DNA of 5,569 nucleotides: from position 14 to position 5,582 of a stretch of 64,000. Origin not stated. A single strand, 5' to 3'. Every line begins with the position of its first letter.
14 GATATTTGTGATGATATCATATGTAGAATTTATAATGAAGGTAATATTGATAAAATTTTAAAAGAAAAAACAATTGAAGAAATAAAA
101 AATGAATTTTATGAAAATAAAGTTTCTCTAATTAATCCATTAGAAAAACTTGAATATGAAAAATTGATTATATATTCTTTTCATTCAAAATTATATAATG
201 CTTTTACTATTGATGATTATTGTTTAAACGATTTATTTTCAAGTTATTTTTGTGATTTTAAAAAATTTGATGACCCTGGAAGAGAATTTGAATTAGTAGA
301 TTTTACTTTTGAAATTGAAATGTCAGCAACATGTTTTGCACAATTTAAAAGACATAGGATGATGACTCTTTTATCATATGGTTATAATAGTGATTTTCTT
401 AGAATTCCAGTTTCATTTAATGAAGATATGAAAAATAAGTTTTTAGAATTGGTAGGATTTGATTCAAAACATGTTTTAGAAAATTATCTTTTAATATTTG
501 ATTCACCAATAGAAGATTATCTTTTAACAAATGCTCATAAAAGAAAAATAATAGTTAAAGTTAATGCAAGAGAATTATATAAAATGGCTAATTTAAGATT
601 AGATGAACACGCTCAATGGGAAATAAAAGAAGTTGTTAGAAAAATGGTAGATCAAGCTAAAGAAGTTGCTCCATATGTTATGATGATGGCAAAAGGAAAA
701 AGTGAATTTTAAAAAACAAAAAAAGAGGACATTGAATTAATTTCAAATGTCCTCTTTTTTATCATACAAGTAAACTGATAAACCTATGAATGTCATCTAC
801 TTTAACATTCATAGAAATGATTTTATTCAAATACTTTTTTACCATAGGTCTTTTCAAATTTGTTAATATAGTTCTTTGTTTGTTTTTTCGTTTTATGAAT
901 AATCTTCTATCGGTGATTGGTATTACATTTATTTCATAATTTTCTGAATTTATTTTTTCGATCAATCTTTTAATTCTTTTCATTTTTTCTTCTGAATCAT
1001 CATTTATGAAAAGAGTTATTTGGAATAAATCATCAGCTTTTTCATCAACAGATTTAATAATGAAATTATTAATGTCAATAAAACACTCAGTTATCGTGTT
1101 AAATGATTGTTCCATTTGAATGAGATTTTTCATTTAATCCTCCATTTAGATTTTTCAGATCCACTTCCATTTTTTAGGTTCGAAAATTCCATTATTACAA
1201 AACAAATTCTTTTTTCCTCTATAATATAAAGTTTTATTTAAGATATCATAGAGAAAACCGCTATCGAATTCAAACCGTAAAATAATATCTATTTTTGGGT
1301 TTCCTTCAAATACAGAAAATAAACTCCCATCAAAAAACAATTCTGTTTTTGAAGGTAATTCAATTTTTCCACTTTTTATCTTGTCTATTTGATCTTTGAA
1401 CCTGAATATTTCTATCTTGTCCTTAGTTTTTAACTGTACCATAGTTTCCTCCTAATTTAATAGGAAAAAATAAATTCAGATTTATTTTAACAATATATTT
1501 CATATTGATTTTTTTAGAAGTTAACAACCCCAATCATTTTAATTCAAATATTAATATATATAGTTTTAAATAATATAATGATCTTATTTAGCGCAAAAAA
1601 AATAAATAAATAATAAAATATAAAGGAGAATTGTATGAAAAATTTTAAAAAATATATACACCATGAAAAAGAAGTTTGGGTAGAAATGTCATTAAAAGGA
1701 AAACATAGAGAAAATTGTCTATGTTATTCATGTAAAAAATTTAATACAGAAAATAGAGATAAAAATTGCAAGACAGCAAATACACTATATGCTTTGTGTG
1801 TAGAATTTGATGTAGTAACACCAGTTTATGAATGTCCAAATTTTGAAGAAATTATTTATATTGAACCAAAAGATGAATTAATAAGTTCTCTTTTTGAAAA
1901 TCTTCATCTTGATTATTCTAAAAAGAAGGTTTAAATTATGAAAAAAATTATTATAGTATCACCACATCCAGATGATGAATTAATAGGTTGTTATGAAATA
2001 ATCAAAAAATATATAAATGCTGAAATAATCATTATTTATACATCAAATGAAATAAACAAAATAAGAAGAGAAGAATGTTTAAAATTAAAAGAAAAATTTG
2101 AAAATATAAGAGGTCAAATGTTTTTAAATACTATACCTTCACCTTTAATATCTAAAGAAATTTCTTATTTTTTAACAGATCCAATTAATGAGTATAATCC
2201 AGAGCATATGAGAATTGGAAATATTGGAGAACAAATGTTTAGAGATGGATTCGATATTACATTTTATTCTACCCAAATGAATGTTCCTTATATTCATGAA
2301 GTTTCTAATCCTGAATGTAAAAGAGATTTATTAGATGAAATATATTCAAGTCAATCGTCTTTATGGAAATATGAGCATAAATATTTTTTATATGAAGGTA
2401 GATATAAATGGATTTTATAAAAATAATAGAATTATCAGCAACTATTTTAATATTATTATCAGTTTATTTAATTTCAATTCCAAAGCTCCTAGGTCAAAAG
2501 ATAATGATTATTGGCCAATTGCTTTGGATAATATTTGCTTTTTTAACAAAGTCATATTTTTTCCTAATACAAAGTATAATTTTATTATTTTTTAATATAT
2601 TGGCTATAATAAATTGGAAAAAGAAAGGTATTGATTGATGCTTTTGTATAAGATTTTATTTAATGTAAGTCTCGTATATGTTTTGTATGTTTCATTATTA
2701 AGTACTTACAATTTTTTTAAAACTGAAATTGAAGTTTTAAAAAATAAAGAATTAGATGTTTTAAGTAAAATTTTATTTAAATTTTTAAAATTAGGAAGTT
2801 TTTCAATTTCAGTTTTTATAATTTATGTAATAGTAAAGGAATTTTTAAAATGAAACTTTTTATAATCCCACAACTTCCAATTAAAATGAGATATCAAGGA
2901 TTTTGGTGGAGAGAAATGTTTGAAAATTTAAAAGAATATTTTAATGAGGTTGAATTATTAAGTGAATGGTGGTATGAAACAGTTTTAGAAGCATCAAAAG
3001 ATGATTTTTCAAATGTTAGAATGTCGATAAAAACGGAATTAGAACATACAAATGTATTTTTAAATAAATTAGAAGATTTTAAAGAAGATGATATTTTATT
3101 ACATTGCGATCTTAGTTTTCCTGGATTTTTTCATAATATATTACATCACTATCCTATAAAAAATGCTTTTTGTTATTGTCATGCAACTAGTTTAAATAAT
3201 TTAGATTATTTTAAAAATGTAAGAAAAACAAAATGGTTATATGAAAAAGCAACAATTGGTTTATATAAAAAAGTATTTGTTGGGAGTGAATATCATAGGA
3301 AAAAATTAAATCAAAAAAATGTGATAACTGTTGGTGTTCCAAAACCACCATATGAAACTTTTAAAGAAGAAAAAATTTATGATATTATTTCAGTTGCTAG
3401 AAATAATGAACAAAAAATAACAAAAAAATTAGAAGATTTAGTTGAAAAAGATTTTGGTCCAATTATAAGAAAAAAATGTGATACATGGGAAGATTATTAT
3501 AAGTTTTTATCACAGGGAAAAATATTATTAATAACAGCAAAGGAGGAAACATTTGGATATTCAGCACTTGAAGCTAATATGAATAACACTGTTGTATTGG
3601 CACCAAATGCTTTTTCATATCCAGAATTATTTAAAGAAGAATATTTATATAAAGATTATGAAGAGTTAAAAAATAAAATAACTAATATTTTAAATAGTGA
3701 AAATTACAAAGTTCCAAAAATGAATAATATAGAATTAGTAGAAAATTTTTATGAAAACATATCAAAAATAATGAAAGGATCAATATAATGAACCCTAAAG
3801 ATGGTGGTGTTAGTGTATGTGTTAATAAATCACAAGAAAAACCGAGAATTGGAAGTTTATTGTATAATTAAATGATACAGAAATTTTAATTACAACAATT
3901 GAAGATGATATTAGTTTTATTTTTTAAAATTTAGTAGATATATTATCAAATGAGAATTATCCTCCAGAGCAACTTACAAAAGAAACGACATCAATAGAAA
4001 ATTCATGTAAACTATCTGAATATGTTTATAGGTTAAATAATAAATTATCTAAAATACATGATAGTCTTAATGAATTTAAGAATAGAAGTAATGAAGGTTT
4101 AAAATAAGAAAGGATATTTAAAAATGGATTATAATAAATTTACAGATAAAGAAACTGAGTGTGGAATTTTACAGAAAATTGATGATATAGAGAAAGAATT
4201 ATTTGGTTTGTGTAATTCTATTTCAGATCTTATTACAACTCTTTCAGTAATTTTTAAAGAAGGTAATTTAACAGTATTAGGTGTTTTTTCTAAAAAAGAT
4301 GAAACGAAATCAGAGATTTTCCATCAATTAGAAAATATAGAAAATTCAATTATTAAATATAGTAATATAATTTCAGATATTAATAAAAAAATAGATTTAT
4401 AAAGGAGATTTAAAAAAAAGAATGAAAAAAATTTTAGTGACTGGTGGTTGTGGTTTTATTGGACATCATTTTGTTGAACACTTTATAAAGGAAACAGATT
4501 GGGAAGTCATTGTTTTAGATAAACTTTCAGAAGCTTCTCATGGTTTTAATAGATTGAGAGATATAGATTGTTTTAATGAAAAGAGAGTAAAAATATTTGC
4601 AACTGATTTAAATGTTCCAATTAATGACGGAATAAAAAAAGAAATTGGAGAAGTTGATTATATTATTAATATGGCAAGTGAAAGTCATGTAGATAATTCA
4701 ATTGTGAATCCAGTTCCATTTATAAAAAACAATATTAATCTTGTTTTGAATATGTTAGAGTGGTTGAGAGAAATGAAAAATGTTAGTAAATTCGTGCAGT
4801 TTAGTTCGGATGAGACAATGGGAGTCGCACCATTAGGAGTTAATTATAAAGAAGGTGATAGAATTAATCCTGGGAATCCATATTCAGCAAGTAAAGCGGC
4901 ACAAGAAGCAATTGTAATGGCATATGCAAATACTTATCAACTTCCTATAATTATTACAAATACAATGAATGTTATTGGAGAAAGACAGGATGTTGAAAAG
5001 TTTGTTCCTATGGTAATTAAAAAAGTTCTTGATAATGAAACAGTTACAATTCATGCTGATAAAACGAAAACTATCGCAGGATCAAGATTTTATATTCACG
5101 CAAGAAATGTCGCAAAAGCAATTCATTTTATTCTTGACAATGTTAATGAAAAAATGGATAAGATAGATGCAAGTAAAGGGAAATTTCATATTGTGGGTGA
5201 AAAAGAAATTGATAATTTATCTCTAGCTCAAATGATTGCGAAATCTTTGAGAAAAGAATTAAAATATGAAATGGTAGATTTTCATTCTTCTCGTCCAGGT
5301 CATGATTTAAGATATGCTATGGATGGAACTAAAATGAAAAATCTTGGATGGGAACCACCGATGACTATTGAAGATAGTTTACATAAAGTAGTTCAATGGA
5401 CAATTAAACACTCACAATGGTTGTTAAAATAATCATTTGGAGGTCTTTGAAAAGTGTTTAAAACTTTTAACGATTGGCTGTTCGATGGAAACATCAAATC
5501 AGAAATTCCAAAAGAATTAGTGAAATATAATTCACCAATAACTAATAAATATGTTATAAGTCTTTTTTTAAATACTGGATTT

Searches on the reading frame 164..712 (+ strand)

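Call 45: search_protein_families(library=pfam, proteins=[window:164-712:+], max_evalue=0.001)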
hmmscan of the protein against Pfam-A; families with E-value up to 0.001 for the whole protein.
window:164-712:+ (182 aa): 1 family
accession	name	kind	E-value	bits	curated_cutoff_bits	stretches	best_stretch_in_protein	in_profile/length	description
PF02511.20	Thy1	-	2.6e-24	86.5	24.8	1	40-170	52-190/191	Thymidylate synthase complementing protein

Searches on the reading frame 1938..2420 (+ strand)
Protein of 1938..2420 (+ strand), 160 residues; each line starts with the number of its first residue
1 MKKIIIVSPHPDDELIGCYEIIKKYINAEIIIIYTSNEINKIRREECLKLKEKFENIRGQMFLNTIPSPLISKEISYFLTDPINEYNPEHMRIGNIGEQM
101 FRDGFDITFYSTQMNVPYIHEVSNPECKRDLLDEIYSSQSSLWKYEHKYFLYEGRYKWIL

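Call 45: search_protein_families(library=pfam, proteins=[window:1938-2420:+], max_evalue=0.001)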
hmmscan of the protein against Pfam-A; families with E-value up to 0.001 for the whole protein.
window:1938-2420:+ (160 aa): 1 family
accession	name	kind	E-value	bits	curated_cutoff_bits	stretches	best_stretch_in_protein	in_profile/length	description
PF02585.22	PIG-L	-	1.7e-05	25.8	28.2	1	6-86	2-100/129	GlcNAc-PI de-N-acetylase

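Call 87: find_encoding_contigs(protein=window:1938-2420:+, flank=10000, max_places=1)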
Protein window:1938-2420:+ (160 aa): 2 contigs read that carry it; 1 place shown.
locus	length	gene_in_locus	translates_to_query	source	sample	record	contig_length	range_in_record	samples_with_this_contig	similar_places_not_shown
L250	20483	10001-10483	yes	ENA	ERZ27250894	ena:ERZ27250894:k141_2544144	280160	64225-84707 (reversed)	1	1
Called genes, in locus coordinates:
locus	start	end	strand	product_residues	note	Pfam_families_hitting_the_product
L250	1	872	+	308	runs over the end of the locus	PF00534:Glycos_transf_1 (faint), PF13524:Glyco_trans_1_2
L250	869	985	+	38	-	-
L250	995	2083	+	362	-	PF02350:Epimerase_2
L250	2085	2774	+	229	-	-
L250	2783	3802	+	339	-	PF00534:Glycos_transf_1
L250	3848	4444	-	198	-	-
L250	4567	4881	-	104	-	-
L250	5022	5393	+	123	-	-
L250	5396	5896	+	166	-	PF00383:dCMP_cyt_deam_1, PF14437:MafB19-deam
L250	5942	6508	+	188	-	-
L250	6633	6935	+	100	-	-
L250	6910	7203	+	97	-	-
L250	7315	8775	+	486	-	PF02511:Thy1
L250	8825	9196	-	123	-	-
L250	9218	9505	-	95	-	-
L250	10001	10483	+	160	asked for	PF02585:PIG-L (faint)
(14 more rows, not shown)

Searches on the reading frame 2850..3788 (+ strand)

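Call 45: search_protein_families(library=pfam, proteins=[window:2850-3788:+], max_evalue=0.001)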
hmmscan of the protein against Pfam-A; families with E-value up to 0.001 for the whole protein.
window:2850-3788:+ (312 aa): 1 family
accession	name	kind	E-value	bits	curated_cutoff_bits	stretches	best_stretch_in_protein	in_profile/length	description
PF00534.26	Glycos_transf_1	-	1.9e-07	31.2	26.4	1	213-287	83-160/172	Glycosyl transferases group 1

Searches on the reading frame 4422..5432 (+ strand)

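Call 45: search_protein_families(library=pfam, proteins=[window:4422-5432:+], max_evalue=0.001)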
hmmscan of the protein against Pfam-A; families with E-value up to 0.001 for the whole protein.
window:4422-5432:+ (336 aa): 7 families
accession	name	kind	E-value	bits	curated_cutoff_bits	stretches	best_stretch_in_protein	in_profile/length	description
PF16363.11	GDP_Man_Dehyd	-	1e-46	160.4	27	1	5-321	1-330/332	GDP-mannose 4,6 dehydratase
PF01370.27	Epimerase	-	2.3e-44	152.1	20.9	1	4-243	1-230/240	NAD dependent epimerase/dehydratase family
PF04321.23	RmlD_sub_bind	-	2.3e-14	53.6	27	1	3-279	2-234/287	RmlD substrate binding domain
PF02719.21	Polysacc_synt_2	-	2.4e-13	50.4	20.2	1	4-214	1-198/293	Polysaccharide biosynthesis protein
PF07993.18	NAD_binding_4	-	2.4e-12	47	20.1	1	6-189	1-212/258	Male sterility protein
PF01073.25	3Beta_HSD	-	2.5e-11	43.6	22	1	5-276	1-268/280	3-beta hydroxysteroid dehydrogenase/isomerase family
PF00106.31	adh_short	-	6.9e-06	26.1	26.6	1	2-173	1-168/195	short chain dehydrogenase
